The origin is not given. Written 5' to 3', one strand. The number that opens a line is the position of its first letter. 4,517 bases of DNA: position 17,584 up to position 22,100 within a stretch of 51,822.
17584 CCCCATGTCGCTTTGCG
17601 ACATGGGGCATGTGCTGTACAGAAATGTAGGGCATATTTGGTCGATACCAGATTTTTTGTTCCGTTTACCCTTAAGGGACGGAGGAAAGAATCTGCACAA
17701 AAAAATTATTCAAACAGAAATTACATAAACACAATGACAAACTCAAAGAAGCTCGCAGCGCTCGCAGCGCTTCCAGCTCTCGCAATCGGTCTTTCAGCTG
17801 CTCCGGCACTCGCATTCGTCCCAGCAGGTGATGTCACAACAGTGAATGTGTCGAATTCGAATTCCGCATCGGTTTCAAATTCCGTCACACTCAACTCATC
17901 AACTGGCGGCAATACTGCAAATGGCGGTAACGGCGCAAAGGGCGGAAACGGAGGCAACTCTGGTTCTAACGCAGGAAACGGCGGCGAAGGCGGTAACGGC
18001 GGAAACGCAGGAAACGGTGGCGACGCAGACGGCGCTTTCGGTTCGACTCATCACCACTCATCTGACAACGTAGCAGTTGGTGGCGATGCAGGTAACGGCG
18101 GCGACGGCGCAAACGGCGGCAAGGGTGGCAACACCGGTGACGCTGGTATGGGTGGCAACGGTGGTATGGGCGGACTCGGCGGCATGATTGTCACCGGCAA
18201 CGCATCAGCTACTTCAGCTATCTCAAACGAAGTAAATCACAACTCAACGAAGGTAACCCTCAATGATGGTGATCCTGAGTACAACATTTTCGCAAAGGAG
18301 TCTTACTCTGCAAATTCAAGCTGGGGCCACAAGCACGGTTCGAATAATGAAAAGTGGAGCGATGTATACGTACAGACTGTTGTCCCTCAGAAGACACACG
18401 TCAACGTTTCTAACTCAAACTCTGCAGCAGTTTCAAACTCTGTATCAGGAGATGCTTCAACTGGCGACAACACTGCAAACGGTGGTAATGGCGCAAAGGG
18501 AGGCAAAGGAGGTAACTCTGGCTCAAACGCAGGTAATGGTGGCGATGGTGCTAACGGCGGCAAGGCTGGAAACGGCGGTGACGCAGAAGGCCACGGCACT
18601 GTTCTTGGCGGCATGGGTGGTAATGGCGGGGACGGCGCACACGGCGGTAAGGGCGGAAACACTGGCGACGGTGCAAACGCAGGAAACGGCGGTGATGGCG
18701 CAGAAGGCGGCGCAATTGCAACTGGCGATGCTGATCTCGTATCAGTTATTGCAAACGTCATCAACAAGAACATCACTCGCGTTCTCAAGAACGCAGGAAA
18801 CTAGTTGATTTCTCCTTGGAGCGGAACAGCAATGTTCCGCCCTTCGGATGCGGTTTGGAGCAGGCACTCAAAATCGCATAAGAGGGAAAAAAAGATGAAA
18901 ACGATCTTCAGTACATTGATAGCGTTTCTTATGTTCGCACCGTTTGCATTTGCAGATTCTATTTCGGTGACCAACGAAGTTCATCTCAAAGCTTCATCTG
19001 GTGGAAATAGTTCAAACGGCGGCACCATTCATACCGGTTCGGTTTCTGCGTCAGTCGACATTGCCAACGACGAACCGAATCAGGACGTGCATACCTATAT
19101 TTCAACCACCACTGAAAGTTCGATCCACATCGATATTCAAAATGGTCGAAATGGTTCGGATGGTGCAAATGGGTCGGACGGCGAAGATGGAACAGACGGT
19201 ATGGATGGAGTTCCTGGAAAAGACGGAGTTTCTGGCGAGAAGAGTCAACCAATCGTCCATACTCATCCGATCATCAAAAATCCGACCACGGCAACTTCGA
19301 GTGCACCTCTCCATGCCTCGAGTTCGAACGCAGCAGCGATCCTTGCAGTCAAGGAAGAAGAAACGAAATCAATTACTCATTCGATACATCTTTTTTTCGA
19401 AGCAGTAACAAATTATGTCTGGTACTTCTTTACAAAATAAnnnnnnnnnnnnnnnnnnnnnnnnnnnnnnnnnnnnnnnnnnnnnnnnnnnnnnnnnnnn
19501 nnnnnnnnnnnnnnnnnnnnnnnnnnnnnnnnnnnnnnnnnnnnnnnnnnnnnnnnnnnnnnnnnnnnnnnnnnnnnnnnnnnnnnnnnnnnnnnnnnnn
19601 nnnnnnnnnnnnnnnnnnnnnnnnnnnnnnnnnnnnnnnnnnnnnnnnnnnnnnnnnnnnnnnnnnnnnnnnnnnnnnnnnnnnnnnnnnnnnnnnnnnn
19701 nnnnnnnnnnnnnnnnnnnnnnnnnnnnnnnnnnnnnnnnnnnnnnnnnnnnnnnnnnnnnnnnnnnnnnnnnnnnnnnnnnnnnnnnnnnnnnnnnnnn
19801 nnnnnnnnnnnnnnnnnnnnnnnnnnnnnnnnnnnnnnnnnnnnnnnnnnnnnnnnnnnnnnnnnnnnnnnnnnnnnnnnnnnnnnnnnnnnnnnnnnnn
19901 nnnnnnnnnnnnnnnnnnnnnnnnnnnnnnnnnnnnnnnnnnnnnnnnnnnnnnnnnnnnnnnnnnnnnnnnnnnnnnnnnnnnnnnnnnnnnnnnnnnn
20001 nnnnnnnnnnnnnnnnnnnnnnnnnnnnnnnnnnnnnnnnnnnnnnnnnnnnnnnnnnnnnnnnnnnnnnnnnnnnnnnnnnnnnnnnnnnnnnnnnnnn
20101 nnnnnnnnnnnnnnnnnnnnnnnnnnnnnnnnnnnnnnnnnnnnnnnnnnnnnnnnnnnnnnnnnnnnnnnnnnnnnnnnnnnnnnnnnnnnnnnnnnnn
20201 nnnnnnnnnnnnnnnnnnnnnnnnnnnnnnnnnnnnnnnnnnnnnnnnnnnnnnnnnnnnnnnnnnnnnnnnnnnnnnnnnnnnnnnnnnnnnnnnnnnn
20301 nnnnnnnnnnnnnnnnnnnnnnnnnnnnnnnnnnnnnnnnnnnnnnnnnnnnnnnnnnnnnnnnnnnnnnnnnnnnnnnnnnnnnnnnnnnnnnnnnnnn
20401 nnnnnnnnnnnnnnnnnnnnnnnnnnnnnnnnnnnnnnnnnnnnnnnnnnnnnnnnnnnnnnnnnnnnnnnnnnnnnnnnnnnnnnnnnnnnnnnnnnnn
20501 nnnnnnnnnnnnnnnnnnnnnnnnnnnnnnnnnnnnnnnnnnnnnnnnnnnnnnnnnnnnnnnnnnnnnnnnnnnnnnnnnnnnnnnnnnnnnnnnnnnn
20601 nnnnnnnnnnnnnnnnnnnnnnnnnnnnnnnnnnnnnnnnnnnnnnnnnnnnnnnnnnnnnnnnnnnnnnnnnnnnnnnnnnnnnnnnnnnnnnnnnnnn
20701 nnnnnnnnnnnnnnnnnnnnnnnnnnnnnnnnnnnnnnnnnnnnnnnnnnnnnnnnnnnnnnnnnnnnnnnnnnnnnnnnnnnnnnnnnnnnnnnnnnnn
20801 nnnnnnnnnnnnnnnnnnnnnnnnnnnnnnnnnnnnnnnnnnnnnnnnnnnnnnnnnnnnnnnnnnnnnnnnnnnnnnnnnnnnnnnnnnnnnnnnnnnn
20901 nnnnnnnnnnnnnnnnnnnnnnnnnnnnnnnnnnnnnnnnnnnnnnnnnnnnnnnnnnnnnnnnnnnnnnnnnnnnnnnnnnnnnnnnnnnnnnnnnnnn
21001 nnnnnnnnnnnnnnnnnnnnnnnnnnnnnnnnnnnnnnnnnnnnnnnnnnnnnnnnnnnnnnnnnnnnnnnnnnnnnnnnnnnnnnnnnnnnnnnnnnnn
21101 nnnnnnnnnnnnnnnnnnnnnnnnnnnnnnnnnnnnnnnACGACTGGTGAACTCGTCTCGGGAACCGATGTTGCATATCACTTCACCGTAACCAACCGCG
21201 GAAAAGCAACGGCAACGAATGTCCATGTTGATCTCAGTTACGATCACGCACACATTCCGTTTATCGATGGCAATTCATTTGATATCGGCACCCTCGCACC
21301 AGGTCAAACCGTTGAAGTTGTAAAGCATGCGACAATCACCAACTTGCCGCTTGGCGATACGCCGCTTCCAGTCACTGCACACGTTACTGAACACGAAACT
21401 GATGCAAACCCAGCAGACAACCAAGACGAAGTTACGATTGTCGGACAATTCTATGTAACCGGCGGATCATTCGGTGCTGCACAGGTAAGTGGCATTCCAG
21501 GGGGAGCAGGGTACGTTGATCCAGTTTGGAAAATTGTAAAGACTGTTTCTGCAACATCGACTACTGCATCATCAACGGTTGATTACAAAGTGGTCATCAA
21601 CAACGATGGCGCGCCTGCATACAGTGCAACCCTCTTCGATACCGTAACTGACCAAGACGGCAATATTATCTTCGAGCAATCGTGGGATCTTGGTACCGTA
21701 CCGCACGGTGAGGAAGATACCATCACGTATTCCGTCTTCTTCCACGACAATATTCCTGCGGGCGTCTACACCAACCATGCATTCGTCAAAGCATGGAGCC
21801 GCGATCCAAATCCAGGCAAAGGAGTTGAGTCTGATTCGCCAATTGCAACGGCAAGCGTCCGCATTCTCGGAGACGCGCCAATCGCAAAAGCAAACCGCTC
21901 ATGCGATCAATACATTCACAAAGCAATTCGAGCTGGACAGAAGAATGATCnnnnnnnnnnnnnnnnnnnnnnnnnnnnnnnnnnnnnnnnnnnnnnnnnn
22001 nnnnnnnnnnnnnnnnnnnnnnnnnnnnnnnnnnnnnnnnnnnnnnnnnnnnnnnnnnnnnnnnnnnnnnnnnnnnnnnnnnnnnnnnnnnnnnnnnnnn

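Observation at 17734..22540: Three adjacent genes for secreted proteins that share an unnamed repeat module: a candidate cell-surface structure locus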

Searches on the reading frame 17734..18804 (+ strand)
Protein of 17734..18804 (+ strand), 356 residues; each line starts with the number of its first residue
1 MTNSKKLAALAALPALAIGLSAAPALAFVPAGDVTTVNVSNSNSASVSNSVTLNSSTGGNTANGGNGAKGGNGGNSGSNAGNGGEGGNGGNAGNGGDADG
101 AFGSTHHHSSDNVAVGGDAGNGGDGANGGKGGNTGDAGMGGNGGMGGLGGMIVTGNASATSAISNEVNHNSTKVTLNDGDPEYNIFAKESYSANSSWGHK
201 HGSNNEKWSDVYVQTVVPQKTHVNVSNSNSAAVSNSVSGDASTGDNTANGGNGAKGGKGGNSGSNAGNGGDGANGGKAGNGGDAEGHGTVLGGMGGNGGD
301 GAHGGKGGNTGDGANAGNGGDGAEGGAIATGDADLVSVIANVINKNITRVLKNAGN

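Call 3: search_protein_families(library=pfam, proteins=[window:17734-18804:+], max_evalue=1)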
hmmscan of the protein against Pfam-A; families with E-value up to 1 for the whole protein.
window:17734-18804:+ (356 aa): 0 families

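Call 4: search_protein_families(library=ncbifam, proteins=[window:17734-18804:+], max_evalue=1)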
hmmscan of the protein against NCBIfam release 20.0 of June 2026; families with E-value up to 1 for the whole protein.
window:17734-18804:+ (356 aa): 0 families

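Call 7: search_solved_structures(query=window:17734-18801:+, max_evalue=1, show_alignments=2)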
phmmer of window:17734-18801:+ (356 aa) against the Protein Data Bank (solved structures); distinct sequences matched with E-value up to 1: 1.
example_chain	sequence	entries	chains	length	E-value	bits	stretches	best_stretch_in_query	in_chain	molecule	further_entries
2qg7_A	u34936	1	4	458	0.08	15.4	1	58-99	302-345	ethanolamine kinase Pv091845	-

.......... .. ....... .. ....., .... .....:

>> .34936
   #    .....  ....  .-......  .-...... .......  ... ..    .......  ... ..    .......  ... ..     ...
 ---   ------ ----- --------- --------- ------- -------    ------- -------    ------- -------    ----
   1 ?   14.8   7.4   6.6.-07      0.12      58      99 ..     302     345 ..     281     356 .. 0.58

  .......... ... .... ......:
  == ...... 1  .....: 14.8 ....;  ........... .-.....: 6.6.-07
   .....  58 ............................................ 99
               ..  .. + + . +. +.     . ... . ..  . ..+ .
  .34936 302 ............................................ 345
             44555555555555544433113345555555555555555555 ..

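Call 17: find_homologous_proteins(query=window:17734-18801:+, max_evalue=0.001)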
Query window:17734-18801:+ (356 aa): 134 proteins with E <= 0.001 among 8000 candidates; the best 120 are listed.
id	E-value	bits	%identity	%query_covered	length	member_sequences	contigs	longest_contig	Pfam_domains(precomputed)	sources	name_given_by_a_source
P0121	1.8e-59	220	37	28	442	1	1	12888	-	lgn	-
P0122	6.4e-58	215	61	21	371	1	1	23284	-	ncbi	-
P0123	1.8e-55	207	43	97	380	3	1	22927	-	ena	-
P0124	1.8e-54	203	30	56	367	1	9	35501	-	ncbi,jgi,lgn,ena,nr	ncbi:MAG: hypothetical protein UU98_C0008G0013 [Parcubacteria group bacterium GW2011_GWD2_42_14]|nr:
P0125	4.1e-51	192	37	99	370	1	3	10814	-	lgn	-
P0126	4.6e-51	192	41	56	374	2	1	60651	-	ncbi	-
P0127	1.9e-48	184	38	90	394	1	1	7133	-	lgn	-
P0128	3.4e-46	176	38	98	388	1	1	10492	-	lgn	-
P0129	4.2e-45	173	41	94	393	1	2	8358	-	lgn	-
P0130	3.1e-44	170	43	64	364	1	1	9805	-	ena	-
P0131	2.7e-41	160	34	58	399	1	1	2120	-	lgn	-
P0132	4.8e-41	159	56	19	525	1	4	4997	-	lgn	-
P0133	4.1e-40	156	39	62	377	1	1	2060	-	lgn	-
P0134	1.0e-37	148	48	16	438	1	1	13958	-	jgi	jgi:hypothetical protein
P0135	5.9e-37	146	45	22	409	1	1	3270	-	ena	-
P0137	7.4e-32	129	40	30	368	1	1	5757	PF02934.21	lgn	-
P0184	4.1e-11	61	59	8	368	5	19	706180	-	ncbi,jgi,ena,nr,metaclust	ncbi:hypothetical protein A2757_01680 [Candidatus Giovannonibacteria bacterium RIFCSPHIGHO2_01_FULL_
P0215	1.1e-6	46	35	37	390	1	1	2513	-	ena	-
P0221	3.0e-6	45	50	7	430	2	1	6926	-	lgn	-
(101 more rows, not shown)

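Call 49: predict_structure(alignment_id=A4)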
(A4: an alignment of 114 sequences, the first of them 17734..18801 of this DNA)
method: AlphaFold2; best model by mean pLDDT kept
length: 356 residues; sequences in the alignment: 114
mean_pLDDT: 69.9   pTM: 0.44
mean pLDDT of the five models: 69.9, 65.7, 64.5, 64.3, 62.5
residues with pLDDT >= 90: 3; 70-90: 204; 50-70: 93; < 50: 56
segments of 3 or more residues with pLDDT < 50: 1-31, 100-107, 275-280, 286-290
pLDDT, mean of each block of 10 residues (from residue 1): 40 44 44 71 77 86 89 80 74 58 48 58 74 80 86 86 78 75 56 58 56 66 80 85 85 83 66 51 50 61 75 84 88 85 76 63
secondary structure, 60 per line:
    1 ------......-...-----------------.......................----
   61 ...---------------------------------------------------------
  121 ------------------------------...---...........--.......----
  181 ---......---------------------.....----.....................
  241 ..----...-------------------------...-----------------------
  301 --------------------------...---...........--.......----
elements in order: H7-12 E34-56 E61-63 E151-153 E157-167 E170-176 E184-189 E211-215 E220-242 E247-249 E327-329 E333-343 E346-352

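Call 53: fold_search(model_id=the predicted structure, library=pdb)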
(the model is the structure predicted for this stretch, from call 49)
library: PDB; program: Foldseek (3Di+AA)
matches with E <= 10: 0; with E <= 0.001: 0
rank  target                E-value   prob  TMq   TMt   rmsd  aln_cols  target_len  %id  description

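Call 85: search_protein_families(library=pfam, proteins=[P0184, P0215, P0221], max_evalue=0.001)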
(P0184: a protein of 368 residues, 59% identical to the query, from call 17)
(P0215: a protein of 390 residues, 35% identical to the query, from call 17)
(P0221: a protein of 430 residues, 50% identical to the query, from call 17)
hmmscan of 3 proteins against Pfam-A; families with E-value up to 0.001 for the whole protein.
P0184 (368 aa): 0 families

P0215 (390 aa): 0 families

P0221 (430 aa): 0 families

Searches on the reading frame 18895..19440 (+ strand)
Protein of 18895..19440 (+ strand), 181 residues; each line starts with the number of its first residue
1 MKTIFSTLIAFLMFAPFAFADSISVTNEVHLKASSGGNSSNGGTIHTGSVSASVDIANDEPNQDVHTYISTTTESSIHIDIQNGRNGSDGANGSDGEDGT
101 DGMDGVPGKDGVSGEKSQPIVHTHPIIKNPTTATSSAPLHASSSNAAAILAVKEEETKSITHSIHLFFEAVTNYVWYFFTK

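Call 3: search_protein_families(library=pfam, proteins=[window:18895-19440:+], max_evalue=1)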
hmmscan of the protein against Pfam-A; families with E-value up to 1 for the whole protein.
window:18895-19440:+ (181 aa): 1 family
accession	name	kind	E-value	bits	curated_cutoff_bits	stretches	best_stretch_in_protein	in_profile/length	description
PF01391.23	Collagen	-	6.5e-06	26.3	27.2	1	84-115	19-50/60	Collagen triple helix repeat (20 copies)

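Call 4: search_protein_families(library=ncbifam, proteins=[window:18895-19440:+], max_evalue=1)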
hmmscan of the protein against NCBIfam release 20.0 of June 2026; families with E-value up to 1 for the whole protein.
window:18895-19440:+ (181 aa): 2 families
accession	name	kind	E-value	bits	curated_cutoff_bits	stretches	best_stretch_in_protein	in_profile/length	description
NF038329.2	gly_rich_SclB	equivalog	1.5e-08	34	325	1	80-134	303-357/442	LPXTG-anchored collagen-like adhesin Scl2/SclB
NF038330.1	adhesin_SclA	exception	0.00096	18.9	400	1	83-117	173-207/405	LPXTG-anchored collagen-like adhesin Scl1/SclA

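Call 63: find_homologous_proteins(query=window:18895-19437:+, max_evalue=0.001)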
Query window:18895-19437:+ (181 aa): 4 proteins with E <= 0.001 among 281 candidates.
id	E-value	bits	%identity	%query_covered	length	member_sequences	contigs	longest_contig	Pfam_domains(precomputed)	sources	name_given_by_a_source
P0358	1.2e-103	362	100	93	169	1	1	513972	PF01391.24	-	-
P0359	4.3e-49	185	57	100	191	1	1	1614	-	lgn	-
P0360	3.3e-46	175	53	96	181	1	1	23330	-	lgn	-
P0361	7.5e-6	44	55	23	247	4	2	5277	PF01391.24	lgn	-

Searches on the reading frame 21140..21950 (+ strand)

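Call 61: search_solved_structures(query=window:21140-21950:+, max_evalue=10, show_alignments=3)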
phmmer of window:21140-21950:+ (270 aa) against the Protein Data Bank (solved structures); distinct sequences matched with E-value up to 10: 0.
